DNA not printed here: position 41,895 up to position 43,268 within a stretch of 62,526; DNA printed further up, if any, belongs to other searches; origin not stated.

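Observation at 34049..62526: ~28-kb single-strand glycan assembly locus combining GDP-fucose and GDP-heptose pathways with heavy methylation and redox tailoring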

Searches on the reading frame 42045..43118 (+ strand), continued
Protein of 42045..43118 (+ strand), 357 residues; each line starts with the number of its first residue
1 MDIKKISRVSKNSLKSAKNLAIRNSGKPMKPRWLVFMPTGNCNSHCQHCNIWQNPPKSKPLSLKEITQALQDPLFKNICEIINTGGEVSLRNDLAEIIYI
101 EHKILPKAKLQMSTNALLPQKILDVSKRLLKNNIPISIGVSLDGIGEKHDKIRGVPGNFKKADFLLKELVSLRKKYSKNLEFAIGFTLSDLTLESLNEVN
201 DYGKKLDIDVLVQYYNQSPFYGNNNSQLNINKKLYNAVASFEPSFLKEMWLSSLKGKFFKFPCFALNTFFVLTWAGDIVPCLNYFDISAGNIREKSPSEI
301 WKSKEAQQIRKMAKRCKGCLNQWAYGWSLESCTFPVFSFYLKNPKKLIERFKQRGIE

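Call 38: find_encoding_contigs(protein=P0082, flank=8000, max_places=1)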
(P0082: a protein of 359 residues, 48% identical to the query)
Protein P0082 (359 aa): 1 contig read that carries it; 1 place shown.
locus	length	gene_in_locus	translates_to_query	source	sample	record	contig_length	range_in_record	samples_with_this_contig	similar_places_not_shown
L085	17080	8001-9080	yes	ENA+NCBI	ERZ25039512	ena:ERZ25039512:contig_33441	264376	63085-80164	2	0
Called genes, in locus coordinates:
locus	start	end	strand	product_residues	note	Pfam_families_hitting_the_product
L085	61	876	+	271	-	PF00535:Glycos_transf_2, PF13632:Glyco_trans_2_3 (weak)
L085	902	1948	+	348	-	PF13506:Glyco_transf_21, PF00535:Glycos_transf_2, PF10111:Glyco_tranf_2_2 (weak), PF13641:Glyco_tranf_2_3, PF13632:Glyco_trans_2_3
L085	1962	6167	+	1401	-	-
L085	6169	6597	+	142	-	PF02310:B12-binding, PF19864:Radical_SAM_N2 (weak)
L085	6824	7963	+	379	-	PF00534:Glycos_transf_1, PF13692:Glyco_trans_1_4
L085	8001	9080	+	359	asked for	PF04055:Radical_SAM, PF13186:SPASM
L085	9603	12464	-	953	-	-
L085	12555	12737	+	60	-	-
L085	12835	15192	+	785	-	-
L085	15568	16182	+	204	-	PF00753:Lactamase_B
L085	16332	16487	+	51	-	-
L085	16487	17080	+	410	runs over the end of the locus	PF13506:Glyco_transf_21, PF00535:Glycos_transf_2, PF10111:Glyco_tranf_2_2, PF13641:Glyco_tranf_2_3, PF13632:Glyco_trans_2_3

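Call 72: predict_structure(alignment_id=A1)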
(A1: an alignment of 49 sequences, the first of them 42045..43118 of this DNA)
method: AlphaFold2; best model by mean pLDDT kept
length: 357 residues; sequences in the alignment: 49
mean_pLDDT: 92.6   pTM: 0.91
mean pLDDT of the five models: 92.6, 92.6, 91.8, 91.7, 91.6
residues with pLDDT >= 90: 270; 70-90: 78; 50-70: 8; < 50: 1
segments of 3 or more residues with pLDDT < 50: none
pLDDT, mean of each block of 10 residues (from residue 1): 77 92 93 97 93 92 99 98 96 98 98 98 98 98 98 98 99 97 96 96 98 89 73 91 86 83 94 98 95 98 97 87 90 88 84 67
secondary structure, 60 per line:
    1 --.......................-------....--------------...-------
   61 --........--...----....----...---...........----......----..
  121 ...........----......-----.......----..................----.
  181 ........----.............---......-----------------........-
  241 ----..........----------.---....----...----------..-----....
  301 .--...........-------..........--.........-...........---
elements in order: H3-25 E33-36 H63-70 E80-83 H94-104 E109-114 H119-131 E136-141 H147-153 H158-175 E180-188 H193-205 E209-214 H232-239 H245-254 E269-272 E277-279 H297-301 H304-314 H322-331 H334-342 H344-354
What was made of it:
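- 42045..43118 (+): Radical SAM enzyme with a SPASM/twitch C-terminal domain; substrate unknown, probably a sugar or nucleotide sugar. AF2 model with pLDDT 92.6 (call 72).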

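Call 74: fold_search(model_id=the predicted structure, library=pdb)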
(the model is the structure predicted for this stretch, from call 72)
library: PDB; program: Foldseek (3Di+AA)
matches with E <= 10: 1507; with E <= 0.001: 72
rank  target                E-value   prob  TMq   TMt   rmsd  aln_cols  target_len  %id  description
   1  6efn                  1.1e-12  1.00  0.60  0.56   5.9       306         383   18  Structure of a RiPP maturase, SkfB (released 2018-10-24)
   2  5v1q_B                5.2e-11  1.00  0.55  0.45   6.3       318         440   18  Crystal structure of Streptococcus suis SuiB (released 2017-08-30)
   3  4k39_A                1.4e-10  1.00  0.59  0.59   7.3       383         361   19  Native anSMEcpe with bound AdoMet and Cp18Cys peptide (released 2013-05-08)
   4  5v1t_A                3.5e-10  1.00  0.62  0.51   5.2       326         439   19  Crystal structure of Streptococcus suis SuiB bound to precursor peptide SuiA (released 2017-08-30)
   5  5v1s_B                3.5e-10  1.00  0.57  0.48   6.0       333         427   18  Crystal structure of Streptococcus suis SuiB bound to S-adenosylmethionine (released 2017-08-30)
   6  5v1s_A                4.2e-10  1.00  0.58  0.50   6.0       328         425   18  Crystal structure of Streptococcus suis SuiB bound to S-adenosylmethionine (released 2017-08-30)
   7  7vob                  1.0e-09  1.00  0.63  0.69   4.1       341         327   16  The crystal structure of a Radical SAM Enzyme BlsE involved in the Biosynthesis of Blasticidin S (released 2022-05-04)
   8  5why_B                1.2e-09  1.00  0.53  0.46  10.1       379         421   17  Structural Insights into Thioether Bond Formation in the Biosynthesis of Sactipeptides (released 2017-07-26)
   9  4m7t                  1.7e-09  1.00  0.43  0.59   9.0       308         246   18  Crystal structure of BtrN in complex with AdoMet and 2-DOIA (released 2013-10-02)
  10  8hzv_B                2.0e-09  1.00  0.55  0.43   7.0       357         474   13  The crystal structure of a Radical SAM Enzyme DesII (released 2024-07-10)
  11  5wgg_A                2.8e-09  1.00  0.53  0.44   9.0       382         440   17  Structural Insights into Thioether Bond Formation in the Biosynthesis of Sactipeptides (released 2017-07-26)
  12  8hzv_D                5.5e-09  1.00  0.56  0.44   7.5       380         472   12  The crystal structure of a Radical SAM Enzyme DesII (released 2024-07-10)
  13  5why_A                1.2e-08  1.00  0.53  0.46  10.7       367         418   17  Structural Insights into Thioether Bond Formation in the Biosynthesis of Sactipeptides (released 2017-07-26)
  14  8ai6_A                1.3e-08  1.00  0.52  0.57   8.9       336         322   17  Crystal structure of radical SAM epimerase EpeE D210A mutant from Bacillus subtilis with [4Fe-4S] clusters, S-adenosyl (released 2024-01-10)
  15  8hzy_B                1.8e-08  1.00  0.59  0.47   8.1       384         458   12  The crystal structure of a Radical SAM Enzyme DesII (released 2024-07-10)
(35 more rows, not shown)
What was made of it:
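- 42045..43118 (+): Foldseek finds SkfB, SuiB and anSME; the best TM score is to BlsE, and BtrN, DesII and viperin also match (call 74).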

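Call 80: find_encoding_contigs(protein=P0013, flank=6000, max_places=1)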
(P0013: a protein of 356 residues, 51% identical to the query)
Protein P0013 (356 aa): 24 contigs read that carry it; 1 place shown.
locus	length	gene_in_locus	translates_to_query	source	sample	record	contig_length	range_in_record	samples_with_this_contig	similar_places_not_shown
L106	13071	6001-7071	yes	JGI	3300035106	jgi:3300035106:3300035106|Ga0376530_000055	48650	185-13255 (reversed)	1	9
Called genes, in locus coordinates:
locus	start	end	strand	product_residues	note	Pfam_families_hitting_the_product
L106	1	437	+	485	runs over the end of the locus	PF01943:Polysacc_synt, PF13440:Polysacc_synt_3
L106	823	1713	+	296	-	PF01467:CTP_transf_like, PF08218:Citrate_ly_lig (weak), PF13671:AAA_33 (faint), PF01583:APS_kinase, PF08433:KTI12, PF13238:AAA_18 (faint)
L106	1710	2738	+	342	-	PF00685:Sulfotransfer_1, PF13469:Sulfotransfer_3 (weak)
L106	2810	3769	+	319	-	PF01073:3Beta_HSD, PF01370:Epimerase, PF02719:Polysacc_synt_2 (weak), PF04321:RmlD_sub_bind, PF16363:GDP_Man_Dehyd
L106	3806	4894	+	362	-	PF01370:Epimerase, PF04321:RmlD_sub_bind, PF16363:GDP_Man_Dehyd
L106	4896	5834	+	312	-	PF01073:3Beta_HSD (weak), PF01370:Epimerase, PF02719:Polysacc_synt_2 (faint), PF13460:NAD_binding_10 (faint), PF16363:GDP_Man_Dehyd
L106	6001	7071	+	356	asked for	PF04055:Radical_SAM, PF13186:SPASM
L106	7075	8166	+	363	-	PF20706:GT4-conflict (faint), PF00534:Glycos_transf_1, PF13692:Glyco_trans_1_4, PF13524:Glyco_trans_1_2 (weak)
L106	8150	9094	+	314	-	PF13641:Glyco_tranf_2_3, PF00535:Glycos_transf_2, PF10111:Glyco_tranf_2_2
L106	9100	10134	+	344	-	PF13524:Glyco_trans_1_2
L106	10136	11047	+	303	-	PF00535:Glycos_transf_2, PF10111:Glyco_tranf_2_2, PF13641:Glyco_tranf_2_3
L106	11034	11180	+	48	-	-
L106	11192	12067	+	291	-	PF05575:V_cholerae_RfbT, PF05050:Methyltransf_21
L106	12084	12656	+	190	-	PF20221:DUF6580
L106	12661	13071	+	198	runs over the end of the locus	?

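Call 81: find_encoding_contigs(protein=P0048, flank=6000, max_places=1)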
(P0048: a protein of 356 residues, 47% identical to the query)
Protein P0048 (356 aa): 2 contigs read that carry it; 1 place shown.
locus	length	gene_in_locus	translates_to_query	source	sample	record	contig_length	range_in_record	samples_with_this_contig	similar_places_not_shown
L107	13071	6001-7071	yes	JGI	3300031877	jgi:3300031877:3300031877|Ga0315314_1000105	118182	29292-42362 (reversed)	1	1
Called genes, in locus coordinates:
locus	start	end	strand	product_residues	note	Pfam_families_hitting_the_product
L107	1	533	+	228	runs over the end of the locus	PF00483:NTP_transferase, PF12804:NTP_transf_3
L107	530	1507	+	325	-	PF00288:GHMP_kinases_N, PF08544:GHMP_kinases_C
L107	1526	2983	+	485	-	PF01943:Polysacc_synt, PF13440:Polysacc_synt_3, PF01554:MatE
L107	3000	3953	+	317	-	PF01135:PCMT (weak), PF02475:TRM5-TYW2_MTfase, PF13847:Methyltransf_31 (weak), PF05050:Methyltransf_21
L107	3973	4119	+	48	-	-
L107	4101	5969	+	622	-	PF13231:PMT_2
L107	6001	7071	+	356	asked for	PF04055:Radical_SAM, PF13186:SPASM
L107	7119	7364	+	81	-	PF13847:Methyltransf_31 (weak), PF08241:Methyltransf_11 (weak), PF13649:Methyltransf_25 (weak)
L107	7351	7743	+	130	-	-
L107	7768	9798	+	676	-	PF13439:Glyco_transf_4 (faint), PF00534:Glycos_transf_1, PF13692:Glyco_trans_1_4, PF13524:Glyco_trans_1_2, PF00535:Glycos_transf_2, PF10111:Glyco_tranf_2_2, PF13641:Glyco_tranf_2_3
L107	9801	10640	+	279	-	PF13641:Glyco_tranf_2_3, PF00535:Glycos_transf_2, PF10111:Glyco_tranf_2_2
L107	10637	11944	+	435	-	-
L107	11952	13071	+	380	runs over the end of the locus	PF13439:Glyco_transf_4, PF13579:Glyco_trans_4_4, PF20706:GT4-conflict, PF00534:Glycos_transf_1, PF13692:Glyco_trans_1_4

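Call 82: find_encoding_contigs(protein=P0055, flank=6000, max_places=1)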
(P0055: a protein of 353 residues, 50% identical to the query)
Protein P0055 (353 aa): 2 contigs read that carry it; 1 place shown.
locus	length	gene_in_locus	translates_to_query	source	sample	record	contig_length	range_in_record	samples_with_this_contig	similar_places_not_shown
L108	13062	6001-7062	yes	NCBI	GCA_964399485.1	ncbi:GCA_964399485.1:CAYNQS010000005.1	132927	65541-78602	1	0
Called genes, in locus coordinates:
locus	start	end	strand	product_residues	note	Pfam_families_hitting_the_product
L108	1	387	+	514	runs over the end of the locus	-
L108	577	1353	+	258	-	PF01209:Ubie_methyltran (weak), PF13489:Methyltransf_23, PF13847:Methyltransf_31, PF08241:Methyltransf_11, PF08242:Methyltransf_12, PF13649:Methyltransf_25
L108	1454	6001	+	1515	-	-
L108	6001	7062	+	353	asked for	PF04055:Radical_SAM, PF13186:SPASM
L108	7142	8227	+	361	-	PF02475:TRM5-TYW2_MTfase, PF05050:Methyltransf_21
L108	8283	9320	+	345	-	PF20706:GT4-conflict, PF00534:Glycos_transf_1, PF13692:Glyco_trans_1_4, PF13524:Glyco_trans_1_2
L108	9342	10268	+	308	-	PF00535:Glycos_transf_2, PF10111:Glyco_tranf_2_2 (weak), PF13641:Glyco_tranf_2_3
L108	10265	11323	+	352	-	PF00483:NTP_transferase, PF12804:NTP_transf_3, PF25084:LbH_EIF2B, PF25087:GMPPB_C (weak), PF00132:Hexapep (faint)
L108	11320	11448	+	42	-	-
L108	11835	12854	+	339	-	PF01073:3Beta_HSD, PF01370:Epimerase, PF02719:Polysacc_synt_2, PF04321:RmlD_sub_bind, PF07993:NAD_binding_4, PF16363:GDP_Man_Dehyd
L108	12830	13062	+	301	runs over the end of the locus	PF01370:Epimerase, PF04321:RmlD_sub_bind, PF01073:3Beta_HSD, PF16363:GDP_Man_Dehyd, PF02719:Polysacc_synt_2, PF07993:NAD_binding_4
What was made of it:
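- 43118..44197 (+): GT4 glycosyltransferase b, the conserved partner of the radical SAM enzyme. GT4 genes with the same Pfam domain set lie next to it in L106 and one or two genes away in L107 and L108 (calls 80-82).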
